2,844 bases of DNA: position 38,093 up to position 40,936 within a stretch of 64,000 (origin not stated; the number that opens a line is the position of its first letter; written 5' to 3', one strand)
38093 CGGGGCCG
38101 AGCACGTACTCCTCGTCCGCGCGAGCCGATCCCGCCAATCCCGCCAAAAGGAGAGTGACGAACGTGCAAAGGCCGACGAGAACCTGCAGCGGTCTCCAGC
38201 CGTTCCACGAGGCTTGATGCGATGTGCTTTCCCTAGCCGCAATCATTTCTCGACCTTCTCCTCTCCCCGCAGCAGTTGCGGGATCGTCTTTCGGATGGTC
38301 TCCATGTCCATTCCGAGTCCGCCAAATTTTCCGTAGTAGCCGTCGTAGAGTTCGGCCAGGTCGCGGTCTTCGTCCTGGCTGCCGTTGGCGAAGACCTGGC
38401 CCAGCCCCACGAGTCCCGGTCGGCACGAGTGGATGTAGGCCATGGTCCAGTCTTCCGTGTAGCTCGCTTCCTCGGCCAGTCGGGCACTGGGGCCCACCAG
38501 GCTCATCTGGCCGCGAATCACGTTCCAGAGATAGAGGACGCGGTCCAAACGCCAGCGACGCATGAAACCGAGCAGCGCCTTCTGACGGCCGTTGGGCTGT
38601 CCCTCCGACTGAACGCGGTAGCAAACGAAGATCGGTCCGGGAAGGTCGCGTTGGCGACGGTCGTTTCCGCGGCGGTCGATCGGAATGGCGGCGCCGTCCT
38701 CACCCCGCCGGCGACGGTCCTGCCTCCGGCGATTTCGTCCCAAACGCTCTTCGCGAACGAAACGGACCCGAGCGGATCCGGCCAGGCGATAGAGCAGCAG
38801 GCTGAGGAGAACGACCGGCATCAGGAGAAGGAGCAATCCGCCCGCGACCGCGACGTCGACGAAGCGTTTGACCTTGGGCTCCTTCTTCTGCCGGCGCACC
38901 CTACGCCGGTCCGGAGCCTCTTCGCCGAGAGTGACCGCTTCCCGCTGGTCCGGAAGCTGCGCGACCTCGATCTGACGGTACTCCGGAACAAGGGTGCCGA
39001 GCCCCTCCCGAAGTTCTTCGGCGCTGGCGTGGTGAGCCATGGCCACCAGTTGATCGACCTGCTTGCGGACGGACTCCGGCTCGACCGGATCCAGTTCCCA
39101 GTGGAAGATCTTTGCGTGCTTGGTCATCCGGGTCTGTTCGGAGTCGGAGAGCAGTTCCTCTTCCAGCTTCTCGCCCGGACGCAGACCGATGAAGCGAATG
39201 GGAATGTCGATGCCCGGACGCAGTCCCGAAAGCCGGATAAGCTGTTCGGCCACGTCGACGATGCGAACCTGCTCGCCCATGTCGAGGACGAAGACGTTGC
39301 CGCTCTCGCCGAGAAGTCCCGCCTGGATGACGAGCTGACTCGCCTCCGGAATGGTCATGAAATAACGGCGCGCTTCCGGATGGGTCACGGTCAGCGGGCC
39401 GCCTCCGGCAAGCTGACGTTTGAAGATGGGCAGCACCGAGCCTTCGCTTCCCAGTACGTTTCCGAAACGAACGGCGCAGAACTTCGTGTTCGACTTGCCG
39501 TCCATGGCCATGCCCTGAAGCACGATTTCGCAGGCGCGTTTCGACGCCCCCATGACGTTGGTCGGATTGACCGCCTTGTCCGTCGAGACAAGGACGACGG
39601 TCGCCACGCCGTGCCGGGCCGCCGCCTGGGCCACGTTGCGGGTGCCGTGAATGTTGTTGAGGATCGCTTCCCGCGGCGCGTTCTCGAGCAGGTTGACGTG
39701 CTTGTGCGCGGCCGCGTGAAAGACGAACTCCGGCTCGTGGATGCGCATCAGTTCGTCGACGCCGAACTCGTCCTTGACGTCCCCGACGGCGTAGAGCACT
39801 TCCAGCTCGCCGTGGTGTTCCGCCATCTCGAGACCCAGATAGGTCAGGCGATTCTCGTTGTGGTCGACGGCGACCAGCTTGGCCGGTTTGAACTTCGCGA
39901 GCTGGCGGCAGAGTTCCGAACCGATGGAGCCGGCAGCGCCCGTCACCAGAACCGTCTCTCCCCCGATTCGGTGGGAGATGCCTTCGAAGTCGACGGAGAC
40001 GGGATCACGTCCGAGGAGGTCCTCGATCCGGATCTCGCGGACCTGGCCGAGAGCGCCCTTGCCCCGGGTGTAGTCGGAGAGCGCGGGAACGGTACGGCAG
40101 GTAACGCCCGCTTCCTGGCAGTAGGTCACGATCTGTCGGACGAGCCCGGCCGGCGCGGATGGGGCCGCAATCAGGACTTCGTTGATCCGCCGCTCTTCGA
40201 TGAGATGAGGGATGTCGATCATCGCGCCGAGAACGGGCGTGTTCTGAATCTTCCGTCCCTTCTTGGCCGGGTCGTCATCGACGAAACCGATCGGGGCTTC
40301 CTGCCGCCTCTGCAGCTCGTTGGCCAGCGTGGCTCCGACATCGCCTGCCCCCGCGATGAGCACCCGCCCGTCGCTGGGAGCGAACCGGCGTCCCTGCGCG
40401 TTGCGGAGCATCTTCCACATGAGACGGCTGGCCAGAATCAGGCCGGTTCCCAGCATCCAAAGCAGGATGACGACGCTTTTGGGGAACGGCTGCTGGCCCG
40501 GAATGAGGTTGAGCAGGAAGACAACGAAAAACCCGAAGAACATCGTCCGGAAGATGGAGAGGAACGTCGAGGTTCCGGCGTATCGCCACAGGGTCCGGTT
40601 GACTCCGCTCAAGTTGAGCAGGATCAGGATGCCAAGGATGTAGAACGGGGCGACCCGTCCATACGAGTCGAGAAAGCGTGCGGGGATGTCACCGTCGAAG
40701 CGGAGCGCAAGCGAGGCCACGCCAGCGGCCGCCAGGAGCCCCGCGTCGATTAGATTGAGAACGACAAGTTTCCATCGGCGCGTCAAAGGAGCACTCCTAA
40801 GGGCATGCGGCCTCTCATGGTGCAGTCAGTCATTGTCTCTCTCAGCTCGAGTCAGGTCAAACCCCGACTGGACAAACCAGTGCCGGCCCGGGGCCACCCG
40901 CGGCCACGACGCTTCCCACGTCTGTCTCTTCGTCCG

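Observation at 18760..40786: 22-kb exosortase/EPS supra-operon that ends in surface proteins anchored by non-PEP-CTERM means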

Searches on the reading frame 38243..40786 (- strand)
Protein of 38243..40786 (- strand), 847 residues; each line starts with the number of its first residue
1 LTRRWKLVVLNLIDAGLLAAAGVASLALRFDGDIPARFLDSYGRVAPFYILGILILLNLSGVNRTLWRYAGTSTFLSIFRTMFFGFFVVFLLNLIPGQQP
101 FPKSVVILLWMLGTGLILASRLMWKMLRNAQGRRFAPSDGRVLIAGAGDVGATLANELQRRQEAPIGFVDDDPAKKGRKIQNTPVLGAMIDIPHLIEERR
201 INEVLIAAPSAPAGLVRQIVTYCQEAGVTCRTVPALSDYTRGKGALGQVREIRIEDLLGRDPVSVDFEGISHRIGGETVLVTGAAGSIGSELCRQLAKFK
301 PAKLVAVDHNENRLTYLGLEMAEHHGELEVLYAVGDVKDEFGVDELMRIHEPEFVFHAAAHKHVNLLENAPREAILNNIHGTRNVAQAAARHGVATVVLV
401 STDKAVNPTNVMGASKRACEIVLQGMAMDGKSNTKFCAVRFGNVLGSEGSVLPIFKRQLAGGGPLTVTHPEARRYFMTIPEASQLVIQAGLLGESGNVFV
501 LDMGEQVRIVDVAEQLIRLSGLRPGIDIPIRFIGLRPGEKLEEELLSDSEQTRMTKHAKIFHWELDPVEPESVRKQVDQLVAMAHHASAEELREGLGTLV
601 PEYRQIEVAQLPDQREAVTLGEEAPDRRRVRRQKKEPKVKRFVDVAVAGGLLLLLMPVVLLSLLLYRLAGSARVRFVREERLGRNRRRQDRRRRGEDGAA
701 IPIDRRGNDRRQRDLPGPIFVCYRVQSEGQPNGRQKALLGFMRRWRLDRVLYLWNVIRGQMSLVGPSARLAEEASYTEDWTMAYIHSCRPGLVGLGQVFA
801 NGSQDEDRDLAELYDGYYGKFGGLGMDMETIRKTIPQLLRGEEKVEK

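Call 4: search_protein_families(library=ncbifam, proteins=[window:38243-40786:-], max_evalue=0.01)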
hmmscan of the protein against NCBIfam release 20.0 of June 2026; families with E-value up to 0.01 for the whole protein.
window:38243-40786:- (847 aa): 74 families (the best 25 are shown)
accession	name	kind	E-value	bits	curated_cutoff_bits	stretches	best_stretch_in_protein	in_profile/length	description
TIGR03589.1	PseB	equivalog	8.4e-53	179.4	407.75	1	276-561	4-277/324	UDP-N-acetylglucosamine 4,6-dehydratase (inverting)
TIGR03025.1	EPS_sugtrans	subfamily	3.1e-47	161.8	295.55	3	16-253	5-241/445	exopolysaccharide biosynthesis polyprenyl glycosylphosphotransferase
TIGR04130.1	FnlA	equivalog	4.7e-41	140.8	730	1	277-551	5-270/337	UDP-N-acetylglucosamine 4,6-dehydratase/5-epimerase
TIGR03023.1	WcaJ_sugtrans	equivalog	2.8e-35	122.5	410.75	2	13-253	2-246/453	undecaprenyl-phosphate glucose phosphotransferase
TIGR03022.1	WbaP_sugtrans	subfamily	2.2e-26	93.1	403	2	740-841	354-452/456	undecaprenyl-phosphate galactose phosphotransferase WbaP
TIGR03013.1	EpsB_2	subfamily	1.3e-19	70.7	393.35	2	740-836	335-434/443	TIGR03013 family XrtA/PEP-CTERM system glycosyltransferase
TIGR01179.1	galE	equivalog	1.4e-15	57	262.3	1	279-448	2-180/332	UDP-glucose 4-epimerase GalE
TIGR01214.1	rmlD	equivalog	5.7e-15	55.2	224.05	1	278-422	1-134/285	dTDP-4-dehydrorhamnose reductase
NF052601.1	undeca_RfbP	equivalog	1e-14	54.4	330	1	740-839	140-236/244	undecaprenyl-phosphate galactose phosphotransferase family protein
NF041877.1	EPS_EpsZ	equivalog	8.5e-14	51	800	1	638-842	264-456/459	exopolysaccharide biosynthesis polyisoprenyl-phosphate hexose-1-phosphate transferase EpsZ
TIGR04180.1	EDH_00030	hypoth_equivalog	6.8e-13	48.3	475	1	279-404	1-123/297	NAD-dependent 4,6-dehydratase LegB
TIGR02622.1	CDP_4_6_dhtase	equivalog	1.3e-11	44.2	278.45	1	276-446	4-193/352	CDP-glucose 4,6-dehydratase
TIGR01181.1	dTDP_gluc_dehyt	equivalog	1.4e-11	44.1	365.1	1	279-404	2-127/321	dTDP-glucose 4,6-dehydratase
TIGR03466.1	HpnA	hypoth_equivalog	1.1e-10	40.9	367.65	1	278-410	2-121/327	hopanoid-associated sugar epimerase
NF011751.0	PRK15204.1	equivalog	2.1e-10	39.8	907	1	734-840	368-471/476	undecaprenyl-phosphate galactose phosphotransferase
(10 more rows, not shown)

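Call 8: search_protein_families(library=pfam, proteins=[window:38243-40786:-], max_evalue=0.01)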
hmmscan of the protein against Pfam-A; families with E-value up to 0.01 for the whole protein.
window:38243-40786:- (847 aa): 16 families
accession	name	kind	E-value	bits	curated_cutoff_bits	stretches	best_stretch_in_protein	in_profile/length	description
PF02719.21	Polysacc_synt_2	-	1.4e-109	366.2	20.2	1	279-562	1-290/293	Polysaccharide biosynthesis protein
PF01370.27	Epimerase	-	2.5e-21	76.7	20.9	1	279-486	1-221/240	NAD dependent epimerase/dehydratase family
PF02397.22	Bac_transf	-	2e-20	73.5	27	1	640-839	1-178/179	Bacterial sugar transferase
PF04321.23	RmlD_sub_bind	-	3.7e-15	56.2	27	1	278-449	2-156/287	RmlD substrate binding domain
PF13727.12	CoA_binding_3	-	2.2e-14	54.3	25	1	74-234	17-175/175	CoA-binding domain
PF16363.11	GDP_Man_Dehyd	-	1.3e-12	48.3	27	1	280-403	1-130/332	GDP-mannose 4,6 dehydratase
PF01073.25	3Beta_HSD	-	3.8e-11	43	22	1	280-409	1-123/280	3-beta hydroxysteroid dehydrogenase/isomerase family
PF00106.31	adh_short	-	1.1e-07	32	26.6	1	278-432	2-169/195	short chain dehydrogenase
PF02254.24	TrkA_N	-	3.4e-07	31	23.8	0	142-175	1-33/116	TrkA-N domain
PF13460.12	NAD_binding_10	-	3.1e-06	27.6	27.2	1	283-407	1-103/184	NAD(P)H-binding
PF07993.18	NAD_binding_4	-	6.8e-05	22.6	20.1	1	281-424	1-158/258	Male sterility protein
PF13561.12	adh_short_C2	-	0.00011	22.3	27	1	283-434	1-166/236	Enoyl-(Acyl carrier protein) reductase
PF08659.16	KR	-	0.0002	21.7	22.6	1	278-401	2-135/180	KR domain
PF00899.27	ThiF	-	0.0053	16.4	28.1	0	139-172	20-53/238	ThiF family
PF03435.24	Sacchrp_dh_NADP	-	0.0062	17.3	25.1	0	142-181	1-41/129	Saccharopine dehydrogenase NADP binding domain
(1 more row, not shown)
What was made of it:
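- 38243..40786 (-): G1: membrane-anchored PglF/CapD-like nucleotide-sugar 4,6-dehydratase fused to a degenerate sugar-phosphate transferase (PGT)-like C-terminal domain (847 aa). PF02719 366 bits, PF13727, and PF02397 73.5 bits over residues 640-839 (call 8).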
